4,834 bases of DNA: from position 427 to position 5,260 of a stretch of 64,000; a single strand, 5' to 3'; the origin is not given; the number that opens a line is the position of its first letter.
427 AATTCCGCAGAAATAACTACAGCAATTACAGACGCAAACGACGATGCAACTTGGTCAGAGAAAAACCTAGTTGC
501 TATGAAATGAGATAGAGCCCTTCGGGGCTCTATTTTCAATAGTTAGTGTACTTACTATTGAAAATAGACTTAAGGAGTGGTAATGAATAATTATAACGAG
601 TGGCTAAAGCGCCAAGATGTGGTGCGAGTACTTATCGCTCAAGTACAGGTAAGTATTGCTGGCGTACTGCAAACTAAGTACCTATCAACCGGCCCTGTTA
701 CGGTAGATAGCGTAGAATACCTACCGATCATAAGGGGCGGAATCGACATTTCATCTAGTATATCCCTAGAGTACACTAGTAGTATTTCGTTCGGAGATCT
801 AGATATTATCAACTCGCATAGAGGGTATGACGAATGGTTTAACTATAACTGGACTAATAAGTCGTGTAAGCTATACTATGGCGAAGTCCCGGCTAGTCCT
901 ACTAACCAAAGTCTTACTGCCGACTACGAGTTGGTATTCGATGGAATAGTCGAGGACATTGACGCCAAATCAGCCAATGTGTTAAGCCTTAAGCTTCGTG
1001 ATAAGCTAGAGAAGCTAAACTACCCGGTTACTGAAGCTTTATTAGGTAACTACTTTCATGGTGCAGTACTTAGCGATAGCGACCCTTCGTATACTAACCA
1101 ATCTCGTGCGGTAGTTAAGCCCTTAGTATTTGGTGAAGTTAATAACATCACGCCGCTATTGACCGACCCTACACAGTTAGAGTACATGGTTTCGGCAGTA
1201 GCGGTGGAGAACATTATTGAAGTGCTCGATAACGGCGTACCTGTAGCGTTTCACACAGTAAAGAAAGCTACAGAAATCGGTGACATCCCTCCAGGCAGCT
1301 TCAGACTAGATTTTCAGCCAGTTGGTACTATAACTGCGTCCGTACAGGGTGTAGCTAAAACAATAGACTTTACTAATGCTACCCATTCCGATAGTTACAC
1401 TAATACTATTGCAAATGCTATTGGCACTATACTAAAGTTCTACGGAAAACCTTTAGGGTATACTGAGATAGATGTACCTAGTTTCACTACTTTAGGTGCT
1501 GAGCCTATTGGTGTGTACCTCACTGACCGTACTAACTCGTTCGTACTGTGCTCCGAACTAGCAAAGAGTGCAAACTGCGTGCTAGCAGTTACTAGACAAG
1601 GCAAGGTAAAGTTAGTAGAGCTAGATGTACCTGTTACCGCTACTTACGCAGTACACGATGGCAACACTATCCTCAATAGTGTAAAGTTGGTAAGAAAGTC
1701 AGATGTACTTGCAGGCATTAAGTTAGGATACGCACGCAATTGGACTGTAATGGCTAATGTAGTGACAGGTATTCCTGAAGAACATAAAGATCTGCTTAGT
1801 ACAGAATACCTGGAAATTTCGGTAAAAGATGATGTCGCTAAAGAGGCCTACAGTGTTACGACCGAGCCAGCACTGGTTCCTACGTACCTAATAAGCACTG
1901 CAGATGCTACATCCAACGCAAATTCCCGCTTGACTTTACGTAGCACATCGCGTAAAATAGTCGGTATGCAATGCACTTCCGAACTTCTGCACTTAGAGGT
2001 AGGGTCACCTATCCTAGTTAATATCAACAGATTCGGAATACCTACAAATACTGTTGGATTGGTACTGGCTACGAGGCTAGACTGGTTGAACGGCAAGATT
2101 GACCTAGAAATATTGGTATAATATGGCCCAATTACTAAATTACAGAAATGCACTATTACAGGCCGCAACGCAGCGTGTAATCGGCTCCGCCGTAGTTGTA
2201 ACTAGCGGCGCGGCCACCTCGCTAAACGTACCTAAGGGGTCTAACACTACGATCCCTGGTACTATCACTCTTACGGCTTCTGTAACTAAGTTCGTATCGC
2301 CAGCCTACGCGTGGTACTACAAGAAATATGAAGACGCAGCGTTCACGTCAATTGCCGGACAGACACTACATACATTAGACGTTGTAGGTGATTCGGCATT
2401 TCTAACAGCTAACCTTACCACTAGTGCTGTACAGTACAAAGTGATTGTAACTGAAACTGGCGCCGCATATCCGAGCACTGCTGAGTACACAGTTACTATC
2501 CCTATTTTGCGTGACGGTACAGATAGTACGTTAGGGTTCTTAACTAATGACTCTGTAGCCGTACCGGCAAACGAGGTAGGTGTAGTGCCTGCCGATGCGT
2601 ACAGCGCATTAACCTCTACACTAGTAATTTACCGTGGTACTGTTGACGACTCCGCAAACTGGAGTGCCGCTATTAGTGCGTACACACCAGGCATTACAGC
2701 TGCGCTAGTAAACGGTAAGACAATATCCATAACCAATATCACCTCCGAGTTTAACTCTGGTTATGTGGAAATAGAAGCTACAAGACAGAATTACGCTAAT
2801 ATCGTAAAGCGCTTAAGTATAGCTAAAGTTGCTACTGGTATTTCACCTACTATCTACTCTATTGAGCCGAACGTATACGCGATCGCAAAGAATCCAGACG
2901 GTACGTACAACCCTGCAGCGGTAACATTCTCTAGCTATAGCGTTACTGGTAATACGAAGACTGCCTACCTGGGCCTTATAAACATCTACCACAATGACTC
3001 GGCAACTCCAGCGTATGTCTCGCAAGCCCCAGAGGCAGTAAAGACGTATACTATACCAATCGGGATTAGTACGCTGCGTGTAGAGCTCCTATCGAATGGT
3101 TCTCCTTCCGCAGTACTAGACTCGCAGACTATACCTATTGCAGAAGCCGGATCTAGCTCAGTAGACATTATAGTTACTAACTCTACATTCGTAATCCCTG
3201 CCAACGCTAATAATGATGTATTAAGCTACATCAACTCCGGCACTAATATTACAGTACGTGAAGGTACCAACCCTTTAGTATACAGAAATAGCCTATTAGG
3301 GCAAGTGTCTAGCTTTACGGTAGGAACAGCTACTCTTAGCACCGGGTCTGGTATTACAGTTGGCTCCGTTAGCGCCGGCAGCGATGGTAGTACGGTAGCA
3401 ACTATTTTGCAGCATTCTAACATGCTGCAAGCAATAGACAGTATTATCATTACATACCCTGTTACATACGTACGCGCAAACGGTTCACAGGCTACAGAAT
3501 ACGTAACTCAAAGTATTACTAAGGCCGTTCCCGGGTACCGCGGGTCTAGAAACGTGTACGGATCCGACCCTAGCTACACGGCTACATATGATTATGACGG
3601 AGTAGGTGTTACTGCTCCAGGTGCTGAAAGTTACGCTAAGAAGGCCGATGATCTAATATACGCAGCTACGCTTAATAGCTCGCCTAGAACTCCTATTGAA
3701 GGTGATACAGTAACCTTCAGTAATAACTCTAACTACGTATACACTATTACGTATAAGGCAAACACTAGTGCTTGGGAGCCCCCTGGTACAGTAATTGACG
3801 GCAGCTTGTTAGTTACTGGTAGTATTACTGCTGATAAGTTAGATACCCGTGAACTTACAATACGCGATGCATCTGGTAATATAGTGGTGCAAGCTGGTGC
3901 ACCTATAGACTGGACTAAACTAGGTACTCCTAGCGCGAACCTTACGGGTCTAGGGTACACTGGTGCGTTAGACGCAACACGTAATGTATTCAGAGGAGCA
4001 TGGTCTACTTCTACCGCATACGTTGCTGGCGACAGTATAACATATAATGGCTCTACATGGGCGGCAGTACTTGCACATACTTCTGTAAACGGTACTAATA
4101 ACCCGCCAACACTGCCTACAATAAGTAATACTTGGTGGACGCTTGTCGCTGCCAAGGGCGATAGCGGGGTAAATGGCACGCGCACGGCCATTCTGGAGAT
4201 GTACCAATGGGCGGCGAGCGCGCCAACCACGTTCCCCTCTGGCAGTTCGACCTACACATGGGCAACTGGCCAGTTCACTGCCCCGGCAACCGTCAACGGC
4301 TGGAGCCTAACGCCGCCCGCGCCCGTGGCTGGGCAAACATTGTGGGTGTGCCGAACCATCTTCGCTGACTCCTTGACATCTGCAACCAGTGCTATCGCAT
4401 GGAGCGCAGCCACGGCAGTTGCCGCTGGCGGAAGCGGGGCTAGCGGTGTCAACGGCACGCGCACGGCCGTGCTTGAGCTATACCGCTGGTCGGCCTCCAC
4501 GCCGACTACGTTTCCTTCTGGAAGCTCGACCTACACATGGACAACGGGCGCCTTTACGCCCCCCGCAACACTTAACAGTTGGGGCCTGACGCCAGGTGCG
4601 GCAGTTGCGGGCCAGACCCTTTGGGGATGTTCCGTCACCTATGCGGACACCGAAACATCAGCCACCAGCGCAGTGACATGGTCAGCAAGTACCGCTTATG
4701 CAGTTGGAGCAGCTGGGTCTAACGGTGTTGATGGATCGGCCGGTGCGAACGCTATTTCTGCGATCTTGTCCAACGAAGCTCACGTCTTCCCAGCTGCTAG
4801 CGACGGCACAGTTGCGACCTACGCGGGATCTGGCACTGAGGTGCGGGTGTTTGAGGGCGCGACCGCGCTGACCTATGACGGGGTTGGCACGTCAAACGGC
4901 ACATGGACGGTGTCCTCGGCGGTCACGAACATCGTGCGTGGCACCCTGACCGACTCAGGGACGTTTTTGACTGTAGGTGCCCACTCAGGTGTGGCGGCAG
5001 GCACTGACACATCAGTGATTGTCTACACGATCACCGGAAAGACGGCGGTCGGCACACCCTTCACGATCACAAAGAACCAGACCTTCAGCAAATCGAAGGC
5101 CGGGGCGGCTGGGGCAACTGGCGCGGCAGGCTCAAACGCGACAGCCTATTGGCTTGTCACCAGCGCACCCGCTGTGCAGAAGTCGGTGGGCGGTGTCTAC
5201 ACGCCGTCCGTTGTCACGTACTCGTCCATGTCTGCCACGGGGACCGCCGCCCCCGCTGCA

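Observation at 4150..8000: High-GC (about 60%) segment grafted into the giant tail-fibre gene; the same composition fills the 742-aa fibre gene (13129..15357) and an early gene (37458..38210)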

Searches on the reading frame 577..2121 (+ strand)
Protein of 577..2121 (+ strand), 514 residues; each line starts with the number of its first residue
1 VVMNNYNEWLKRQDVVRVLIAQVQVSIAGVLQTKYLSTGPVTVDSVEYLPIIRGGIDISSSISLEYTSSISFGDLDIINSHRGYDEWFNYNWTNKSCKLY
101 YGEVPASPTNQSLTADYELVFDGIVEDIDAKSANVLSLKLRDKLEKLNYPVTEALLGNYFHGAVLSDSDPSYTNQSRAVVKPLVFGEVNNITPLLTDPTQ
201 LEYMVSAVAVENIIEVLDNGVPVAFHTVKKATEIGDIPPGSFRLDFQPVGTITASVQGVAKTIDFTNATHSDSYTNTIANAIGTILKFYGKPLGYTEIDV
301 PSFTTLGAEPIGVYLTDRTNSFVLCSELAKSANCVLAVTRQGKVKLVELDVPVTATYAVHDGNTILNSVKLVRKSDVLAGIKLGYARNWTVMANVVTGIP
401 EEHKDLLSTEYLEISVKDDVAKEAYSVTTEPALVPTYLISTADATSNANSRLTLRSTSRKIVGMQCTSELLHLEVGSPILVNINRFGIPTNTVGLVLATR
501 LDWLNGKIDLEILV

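Call 12: search_protein_families(library=phrogs, proteins=[window:577-2121:+])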
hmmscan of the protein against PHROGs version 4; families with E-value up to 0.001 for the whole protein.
window:577-2121:+ (514 aa): 1 family
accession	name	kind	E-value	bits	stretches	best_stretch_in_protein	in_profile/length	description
phrog_8917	-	unknown function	2.5e-33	116.4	1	8-514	88-609/613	-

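Call 13: search_protein_families(library=pfam, proteins=[window:577-2121:+], max_evalue=0.01)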
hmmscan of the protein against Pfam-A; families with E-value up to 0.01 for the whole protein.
window:577-2121:+ (514 aa): 0 families

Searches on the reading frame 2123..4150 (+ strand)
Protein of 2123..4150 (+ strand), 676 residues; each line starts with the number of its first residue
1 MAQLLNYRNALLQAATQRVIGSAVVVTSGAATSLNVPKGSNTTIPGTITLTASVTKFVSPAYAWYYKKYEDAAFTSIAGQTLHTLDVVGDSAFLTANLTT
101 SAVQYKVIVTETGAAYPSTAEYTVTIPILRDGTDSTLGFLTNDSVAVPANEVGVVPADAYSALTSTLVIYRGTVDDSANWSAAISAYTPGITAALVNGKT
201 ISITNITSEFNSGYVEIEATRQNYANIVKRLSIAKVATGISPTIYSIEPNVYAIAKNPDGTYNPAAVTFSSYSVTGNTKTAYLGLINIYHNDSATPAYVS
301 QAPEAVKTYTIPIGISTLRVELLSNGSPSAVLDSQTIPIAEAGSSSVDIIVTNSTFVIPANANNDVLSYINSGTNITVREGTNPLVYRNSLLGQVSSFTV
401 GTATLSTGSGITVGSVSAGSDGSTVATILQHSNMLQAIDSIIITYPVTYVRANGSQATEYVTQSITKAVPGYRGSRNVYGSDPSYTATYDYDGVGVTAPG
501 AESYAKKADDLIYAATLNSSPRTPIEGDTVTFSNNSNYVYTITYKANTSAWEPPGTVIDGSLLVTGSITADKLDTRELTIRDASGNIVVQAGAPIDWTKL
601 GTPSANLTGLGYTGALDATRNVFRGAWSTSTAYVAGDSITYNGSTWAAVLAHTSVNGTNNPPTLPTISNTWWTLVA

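Call 25: find_related_loci(query=window:2123-4150:+, collection=viral_contigs, flank=10000)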
Query window:2123-4150:+ (676 aa) in viral_contigs; peptide patterns used: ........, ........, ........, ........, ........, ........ (x = any residue, [..] = any of these).
3 stretches matched a pattern; 1 encode a relative of the query (tblastn E <= 1e-3); 1 distinct loci.
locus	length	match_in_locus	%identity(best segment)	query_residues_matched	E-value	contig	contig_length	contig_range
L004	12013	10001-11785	31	126-475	2e-26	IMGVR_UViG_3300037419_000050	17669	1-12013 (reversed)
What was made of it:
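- Tried and rejected: Viral-contig scan with the fibre N-terminus found one distant locus only (call 25).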

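Call 52: search_protein_families(library=pfam, proteins=[window:2123-4150:+], max_evalue=5)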
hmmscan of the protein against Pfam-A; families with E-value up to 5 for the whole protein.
window:2123-4150:+ (676 aa): 1 family
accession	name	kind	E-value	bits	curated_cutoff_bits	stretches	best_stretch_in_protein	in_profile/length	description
PF02839.19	CBM_5_12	-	2.2e-07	31.2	26.2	1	626-669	1-41/44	Carbohydrate-binding module family 5/12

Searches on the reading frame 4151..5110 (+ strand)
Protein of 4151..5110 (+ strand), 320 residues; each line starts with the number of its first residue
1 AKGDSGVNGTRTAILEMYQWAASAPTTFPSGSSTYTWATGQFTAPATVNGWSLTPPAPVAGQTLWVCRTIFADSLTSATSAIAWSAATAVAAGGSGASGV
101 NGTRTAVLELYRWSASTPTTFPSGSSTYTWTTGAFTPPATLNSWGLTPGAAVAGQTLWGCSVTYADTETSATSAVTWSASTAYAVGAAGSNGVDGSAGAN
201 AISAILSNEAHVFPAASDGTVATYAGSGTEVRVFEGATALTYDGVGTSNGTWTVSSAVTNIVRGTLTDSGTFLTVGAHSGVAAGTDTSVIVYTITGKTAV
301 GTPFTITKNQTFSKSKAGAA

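Call 52: search_protein_families(library=pfam, proteins=[window:4151-5110:+], max_evalue=5)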
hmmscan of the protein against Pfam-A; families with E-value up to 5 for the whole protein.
window:4151-5110:+ (320 aa): 2 families
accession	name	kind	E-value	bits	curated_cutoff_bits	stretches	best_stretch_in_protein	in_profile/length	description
PF00511.22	PPV_E2_C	-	0.25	12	25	1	111-132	17-38/80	E2 (early) protein, C terminal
PF01391.23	Collagen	-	4.5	7.5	27.2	0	186-199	40-53/60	Collagen triple helix repeat (20 copies)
